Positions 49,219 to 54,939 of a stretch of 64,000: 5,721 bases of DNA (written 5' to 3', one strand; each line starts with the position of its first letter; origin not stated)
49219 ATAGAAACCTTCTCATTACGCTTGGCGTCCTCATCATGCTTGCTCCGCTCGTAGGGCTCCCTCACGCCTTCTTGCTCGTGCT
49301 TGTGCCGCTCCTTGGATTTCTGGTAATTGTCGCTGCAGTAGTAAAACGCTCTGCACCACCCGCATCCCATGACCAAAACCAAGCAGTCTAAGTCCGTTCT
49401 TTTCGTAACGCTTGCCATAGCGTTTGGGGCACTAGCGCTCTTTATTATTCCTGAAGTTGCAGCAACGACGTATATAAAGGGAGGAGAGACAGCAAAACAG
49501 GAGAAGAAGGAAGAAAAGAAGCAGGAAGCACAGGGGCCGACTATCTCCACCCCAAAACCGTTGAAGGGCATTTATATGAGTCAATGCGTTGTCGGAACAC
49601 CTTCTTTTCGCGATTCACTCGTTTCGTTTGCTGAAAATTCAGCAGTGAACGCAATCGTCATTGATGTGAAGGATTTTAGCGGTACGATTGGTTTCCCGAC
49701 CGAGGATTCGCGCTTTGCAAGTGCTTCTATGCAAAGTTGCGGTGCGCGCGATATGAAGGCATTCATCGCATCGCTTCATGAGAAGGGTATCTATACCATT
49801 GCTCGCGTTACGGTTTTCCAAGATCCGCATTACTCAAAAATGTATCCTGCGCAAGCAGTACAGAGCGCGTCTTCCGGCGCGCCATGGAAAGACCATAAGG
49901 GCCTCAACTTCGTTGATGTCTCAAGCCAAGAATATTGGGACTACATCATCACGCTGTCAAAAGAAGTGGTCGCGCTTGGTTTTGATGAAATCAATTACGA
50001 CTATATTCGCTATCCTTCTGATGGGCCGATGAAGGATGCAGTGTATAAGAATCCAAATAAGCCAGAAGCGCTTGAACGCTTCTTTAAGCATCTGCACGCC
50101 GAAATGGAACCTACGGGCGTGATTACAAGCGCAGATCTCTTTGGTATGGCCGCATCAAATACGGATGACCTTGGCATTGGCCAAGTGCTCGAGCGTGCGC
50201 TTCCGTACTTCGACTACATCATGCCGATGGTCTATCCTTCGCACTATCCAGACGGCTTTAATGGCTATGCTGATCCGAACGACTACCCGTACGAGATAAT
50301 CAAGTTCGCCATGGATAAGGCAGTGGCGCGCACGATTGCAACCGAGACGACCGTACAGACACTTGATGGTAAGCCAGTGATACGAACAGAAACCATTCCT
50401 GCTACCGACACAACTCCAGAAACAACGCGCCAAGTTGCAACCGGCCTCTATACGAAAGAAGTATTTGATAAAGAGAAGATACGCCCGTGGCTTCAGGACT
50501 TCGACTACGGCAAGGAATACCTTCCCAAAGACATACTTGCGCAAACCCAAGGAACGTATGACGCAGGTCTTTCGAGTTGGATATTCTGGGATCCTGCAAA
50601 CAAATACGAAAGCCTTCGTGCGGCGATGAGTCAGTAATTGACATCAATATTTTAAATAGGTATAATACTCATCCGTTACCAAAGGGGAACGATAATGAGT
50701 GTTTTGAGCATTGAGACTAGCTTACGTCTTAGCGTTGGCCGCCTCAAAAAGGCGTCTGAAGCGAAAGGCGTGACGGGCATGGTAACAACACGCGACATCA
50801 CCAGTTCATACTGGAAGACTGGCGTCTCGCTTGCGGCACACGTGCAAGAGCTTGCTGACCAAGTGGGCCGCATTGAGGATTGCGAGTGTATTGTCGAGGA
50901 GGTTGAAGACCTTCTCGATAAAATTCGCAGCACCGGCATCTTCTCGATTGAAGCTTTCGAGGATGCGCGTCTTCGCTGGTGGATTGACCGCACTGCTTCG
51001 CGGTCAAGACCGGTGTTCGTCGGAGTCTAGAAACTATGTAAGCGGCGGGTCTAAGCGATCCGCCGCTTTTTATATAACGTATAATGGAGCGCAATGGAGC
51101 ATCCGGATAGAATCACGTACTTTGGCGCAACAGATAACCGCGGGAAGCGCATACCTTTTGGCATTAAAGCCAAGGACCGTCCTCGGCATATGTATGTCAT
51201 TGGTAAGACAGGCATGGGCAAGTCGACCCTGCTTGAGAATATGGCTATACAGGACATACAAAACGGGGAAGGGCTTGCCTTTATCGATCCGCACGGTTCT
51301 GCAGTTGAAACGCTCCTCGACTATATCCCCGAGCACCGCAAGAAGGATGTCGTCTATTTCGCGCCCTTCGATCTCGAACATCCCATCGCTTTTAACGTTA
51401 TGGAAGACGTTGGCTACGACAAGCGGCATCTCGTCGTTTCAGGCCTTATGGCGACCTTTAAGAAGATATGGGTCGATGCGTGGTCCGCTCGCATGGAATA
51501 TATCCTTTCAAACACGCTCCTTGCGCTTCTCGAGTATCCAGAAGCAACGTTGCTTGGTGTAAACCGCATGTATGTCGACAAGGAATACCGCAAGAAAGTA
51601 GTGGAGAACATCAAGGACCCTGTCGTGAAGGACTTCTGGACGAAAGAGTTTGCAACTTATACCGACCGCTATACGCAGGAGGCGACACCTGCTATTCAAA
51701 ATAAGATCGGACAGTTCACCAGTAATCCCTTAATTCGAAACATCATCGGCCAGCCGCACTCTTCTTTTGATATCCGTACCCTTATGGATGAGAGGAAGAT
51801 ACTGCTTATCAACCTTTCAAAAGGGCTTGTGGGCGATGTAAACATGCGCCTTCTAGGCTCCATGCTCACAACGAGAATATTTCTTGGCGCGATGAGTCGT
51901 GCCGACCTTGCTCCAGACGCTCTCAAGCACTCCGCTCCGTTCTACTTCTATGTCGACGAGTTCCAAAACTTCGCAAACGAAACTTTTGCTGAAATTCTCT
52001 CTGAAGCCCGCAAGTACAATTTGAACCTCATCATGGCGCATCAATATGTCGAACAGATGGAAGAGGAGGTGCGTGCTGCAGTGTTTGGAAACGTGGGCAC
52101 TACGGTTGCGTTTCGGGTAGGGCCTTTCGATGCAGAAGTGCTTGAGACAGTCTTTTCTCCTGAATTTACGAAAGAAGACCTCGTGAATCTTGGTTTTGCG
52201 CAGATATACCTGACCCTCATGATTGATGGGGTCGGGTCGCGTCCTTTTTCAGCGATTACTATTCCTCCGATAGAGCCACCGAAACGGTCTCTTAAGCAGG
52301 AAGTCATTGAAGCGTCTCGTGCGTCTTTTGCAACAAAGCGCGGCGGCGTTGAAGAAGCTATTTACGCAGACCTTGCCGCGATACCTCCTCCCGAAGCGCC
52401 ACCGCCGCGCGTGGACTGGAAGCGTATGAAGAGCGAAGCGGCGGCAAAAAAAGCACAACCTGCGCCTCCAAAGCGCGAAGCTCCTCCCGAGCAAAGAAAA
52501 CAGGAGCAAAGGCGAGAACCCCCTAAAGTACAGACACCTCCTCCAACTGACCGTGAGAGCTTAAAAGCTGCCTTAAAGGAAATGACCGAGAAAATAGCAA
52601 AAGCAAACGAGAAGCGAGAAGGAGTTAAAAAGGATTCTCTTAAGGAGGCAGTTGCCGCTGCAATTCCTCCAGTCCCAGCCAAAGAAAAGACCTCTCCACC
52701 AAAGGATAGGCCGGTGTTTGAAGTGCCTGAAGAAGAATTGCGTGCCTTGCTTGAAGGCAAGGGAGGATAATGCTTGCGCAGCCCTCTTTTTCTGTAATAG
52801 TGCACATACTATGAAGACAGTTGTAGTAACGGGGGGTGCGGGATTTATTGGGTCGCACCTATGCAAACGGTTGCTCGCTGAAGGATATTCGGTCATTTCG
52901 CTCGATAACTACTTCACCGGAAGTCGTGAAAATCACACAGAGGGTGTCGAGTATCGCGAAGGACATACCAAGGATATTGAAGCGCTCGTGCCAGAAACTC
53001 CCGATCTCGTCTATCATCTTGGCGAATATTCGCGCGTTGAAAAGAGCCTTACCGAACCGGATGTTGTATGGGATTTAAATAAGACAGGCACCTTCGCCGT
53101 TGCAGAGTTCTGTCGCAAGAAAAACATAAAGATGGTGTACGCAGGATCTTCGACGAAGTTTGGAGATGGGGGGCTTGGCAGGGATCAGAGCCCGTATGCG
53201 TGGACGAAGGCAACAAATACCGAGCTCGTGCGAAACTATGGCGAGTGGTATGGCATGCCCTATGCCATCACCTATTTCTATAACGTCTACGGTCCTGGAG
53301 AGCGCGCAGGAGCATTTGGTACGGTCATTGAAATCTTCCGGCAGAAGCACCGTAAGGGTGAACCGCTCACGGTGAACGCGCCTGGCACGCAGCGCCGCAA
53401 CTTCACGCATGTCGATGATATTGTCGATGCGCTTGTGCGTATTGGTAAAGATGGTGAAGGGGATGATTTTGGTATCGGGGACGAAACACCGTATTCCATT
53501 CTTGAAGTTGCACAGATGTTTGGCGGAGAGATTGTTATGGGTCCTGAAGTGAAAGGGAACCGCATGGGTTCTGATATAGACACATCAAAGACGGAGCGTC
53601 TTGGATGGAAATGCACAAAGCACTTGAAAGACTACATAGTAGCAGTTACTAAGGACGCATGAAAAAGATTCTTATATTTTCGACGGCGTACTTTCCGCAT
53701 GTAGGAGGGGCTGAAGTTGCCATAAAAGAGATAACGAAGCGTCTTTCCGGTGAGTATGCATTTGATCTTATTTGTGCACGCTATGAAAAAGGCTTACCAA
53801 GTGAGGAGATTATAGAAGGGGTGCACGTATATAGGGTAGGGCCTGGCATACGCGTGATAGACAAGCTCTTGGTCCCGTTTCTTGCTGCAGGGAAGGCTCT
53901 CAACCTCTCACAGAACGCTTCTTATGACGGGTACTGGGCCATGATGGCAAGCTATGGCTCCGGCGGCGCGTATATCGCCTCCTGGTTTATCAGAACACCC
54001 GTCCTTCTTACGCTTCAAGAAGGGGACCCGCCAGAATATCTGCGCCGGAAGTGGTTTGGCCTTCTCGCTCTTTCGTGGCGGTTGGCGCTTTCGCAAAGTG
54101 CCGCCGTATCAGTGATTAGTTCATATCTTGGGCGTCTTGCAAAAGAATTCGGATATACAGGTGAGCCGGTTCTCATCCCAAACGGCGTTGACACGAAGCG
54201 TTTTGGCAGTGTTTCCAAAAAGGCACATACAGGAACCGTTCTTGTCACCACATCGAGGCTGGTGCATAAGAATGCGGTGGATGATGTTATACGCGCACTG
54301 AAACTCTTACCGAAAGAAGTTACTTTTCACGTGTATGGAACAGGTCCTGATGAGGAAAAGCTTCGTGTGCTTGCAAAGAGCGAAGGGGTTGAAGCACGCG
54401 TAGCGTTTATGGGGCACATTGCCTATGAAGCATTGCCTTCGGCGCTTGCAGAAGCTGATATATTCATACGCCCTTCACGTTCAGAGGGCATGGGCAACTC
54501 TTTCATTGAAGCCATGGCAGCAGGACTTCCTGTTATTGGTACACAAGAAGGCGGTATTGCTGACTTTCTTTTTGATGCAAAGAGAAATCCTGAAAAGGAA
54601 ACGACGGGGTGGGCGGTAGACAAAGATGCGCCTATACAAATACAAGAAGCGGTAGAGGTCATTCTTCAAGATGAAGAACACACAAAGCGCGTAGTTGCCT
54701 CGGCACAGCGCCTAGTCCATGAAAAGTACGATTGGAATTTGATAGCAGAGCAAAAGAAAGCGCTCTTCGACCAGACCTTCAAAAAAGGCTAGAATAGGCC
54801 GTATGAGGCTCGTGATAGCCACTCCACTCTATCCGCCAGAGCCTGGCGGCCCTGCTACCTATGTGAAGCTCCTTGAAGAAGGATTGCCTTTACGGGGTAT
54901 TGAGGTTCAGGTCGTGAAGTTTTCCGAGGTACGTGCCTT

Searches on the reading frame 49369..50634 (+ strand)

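Call 85: search_protein_families(library=pfam, proteins=[window:49369-50634:+], max_evalue=0.0001)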
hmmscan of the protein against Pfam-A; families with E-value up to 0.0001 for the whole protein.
window:49369-50634:+ (422 aa): 1 family
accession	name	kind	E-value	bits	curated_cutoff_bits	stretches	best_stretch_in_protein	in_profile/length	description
PF13200.12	DUF4015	-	7.5e-86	288.5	27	2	67-326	1-263/313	Putative glycosyl hydrolase domain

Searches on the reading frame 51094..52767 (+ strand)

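Call 85: search_protein_families(library=pfam, proteins=[window:51094-52767:+], max_evalue=0.0001)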
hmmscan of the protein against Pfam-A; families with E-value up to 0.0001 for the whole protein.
window:51094-52767:+ (558 aa): 4 families
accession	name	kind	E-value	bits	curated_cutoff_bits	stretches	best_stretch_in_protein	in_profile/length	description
PF10412.15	TrwB_AAD_bind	-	1.1e-07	31.5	20.5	1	28-342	13-310/387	Type IV secretion-system coupling protein DNA-binding domain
PF12696.13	TraG-D_C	-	3.3e-07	30.7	22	1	282-351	1-73/126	TraM recognition site of TraD and TraG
PF01935.23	DUF87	-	3.1e-05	24.6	23.2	0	18-243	10-203/220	Helicase HerA, central domain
PF02534.20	T4SS-DNA_transf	-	3.2e-05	23.4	20.1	1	31-325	45-347/468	Type IV secretory system Conjugative DNA transfer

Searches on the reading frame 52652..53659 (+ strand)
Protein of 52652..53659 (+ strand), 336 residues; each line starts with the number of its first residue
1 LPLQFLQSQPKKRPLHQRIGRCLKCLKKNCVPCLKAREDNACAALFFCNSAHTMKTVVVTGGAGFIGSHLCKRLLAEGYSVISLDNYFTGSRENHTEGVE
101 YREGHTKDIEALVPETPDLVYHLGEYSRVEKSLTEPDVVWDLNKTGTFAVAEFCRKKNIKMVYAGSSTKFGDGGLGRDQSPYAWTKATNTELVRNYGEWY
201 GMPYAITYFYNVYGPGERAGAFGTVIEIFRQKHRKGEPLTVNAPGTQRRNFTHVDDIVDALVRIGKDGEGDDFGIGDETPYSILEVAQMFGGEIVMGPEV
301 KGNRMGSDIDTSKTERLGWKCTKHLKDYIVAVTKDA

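Call 94: search_protein_families(library=pfam, proteins=[window:52652-53659:+], max_evalue=0.0001)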
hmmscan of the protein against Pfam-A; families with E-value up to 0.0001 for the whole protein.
window:52652-53659:+ (336 aa): 5 families
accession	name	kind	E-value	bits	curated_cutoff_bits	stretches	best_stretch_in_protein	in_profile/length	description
PF01370.27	Epimerase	-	1.1e-45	156.4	20.9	1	57-276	1-240/240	NAD dependent epimerase/dehydratase family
PF16363.11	GDP_Man_Dehyd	-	1.1e-35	124.1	27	1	59-303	2-275/332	GDP-mannose 4,6 dehydratase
PF04321.23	RmlD_sub_bind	-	9e-11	41.8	27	1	56-188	2-119/287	RmlD substrate binding domain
PF02719.21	Polysacc_synt_2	-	4.4e-10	39.7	20.2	1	57-290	1-243/293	Polysaccharide biosynthesis protein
PF01073.25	3Beta_HSD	-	1.5e-08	34.4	22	1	58-167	1-117/280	3-beta hydroxysteroid dehydrogenase/isomerase family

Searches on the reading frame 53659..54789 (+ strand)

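Call 94: search_protein_families(library=pfam, proteins=[window:53659-54789:+], max_evalue=0.0001)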
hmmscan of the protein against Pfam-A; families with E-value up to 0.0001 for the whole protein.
window:53659-54789:+ (377 aa): 6 families
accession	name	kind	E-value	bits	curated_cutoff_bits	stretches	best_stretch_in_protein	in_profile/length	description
PF00534.26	Glycos_transf_1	-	7.9e-31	107.3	26.4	1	186-350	9-170/172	Glycosyl transferases group 1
PF13692.12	Glyco_trans_1_4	-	8.2e-28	97.9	27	1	194-338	3-142/142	Glycosyl transferases group 1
PF20706.3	GT4-conflict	-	2.8e-12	46.8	26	1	255-363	271-382/385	Family 4 Glycosyltransferase in conflict systems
PF13439.12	Glyco_transf_4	-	5.1e-10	40.1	28.5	1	15-181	1-170/170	Glycosyltransferase Family 4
PF13524.12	Glyco_trans_1_2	-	6.4e-09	36.3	25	1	211-365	6-141/144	Glycosyl transferase-like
PF13579.12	Glyco_trans_4_4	-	5.7e-08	33.7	29.7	1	16-176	1-158/158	Glycosyl transferase 4-like domain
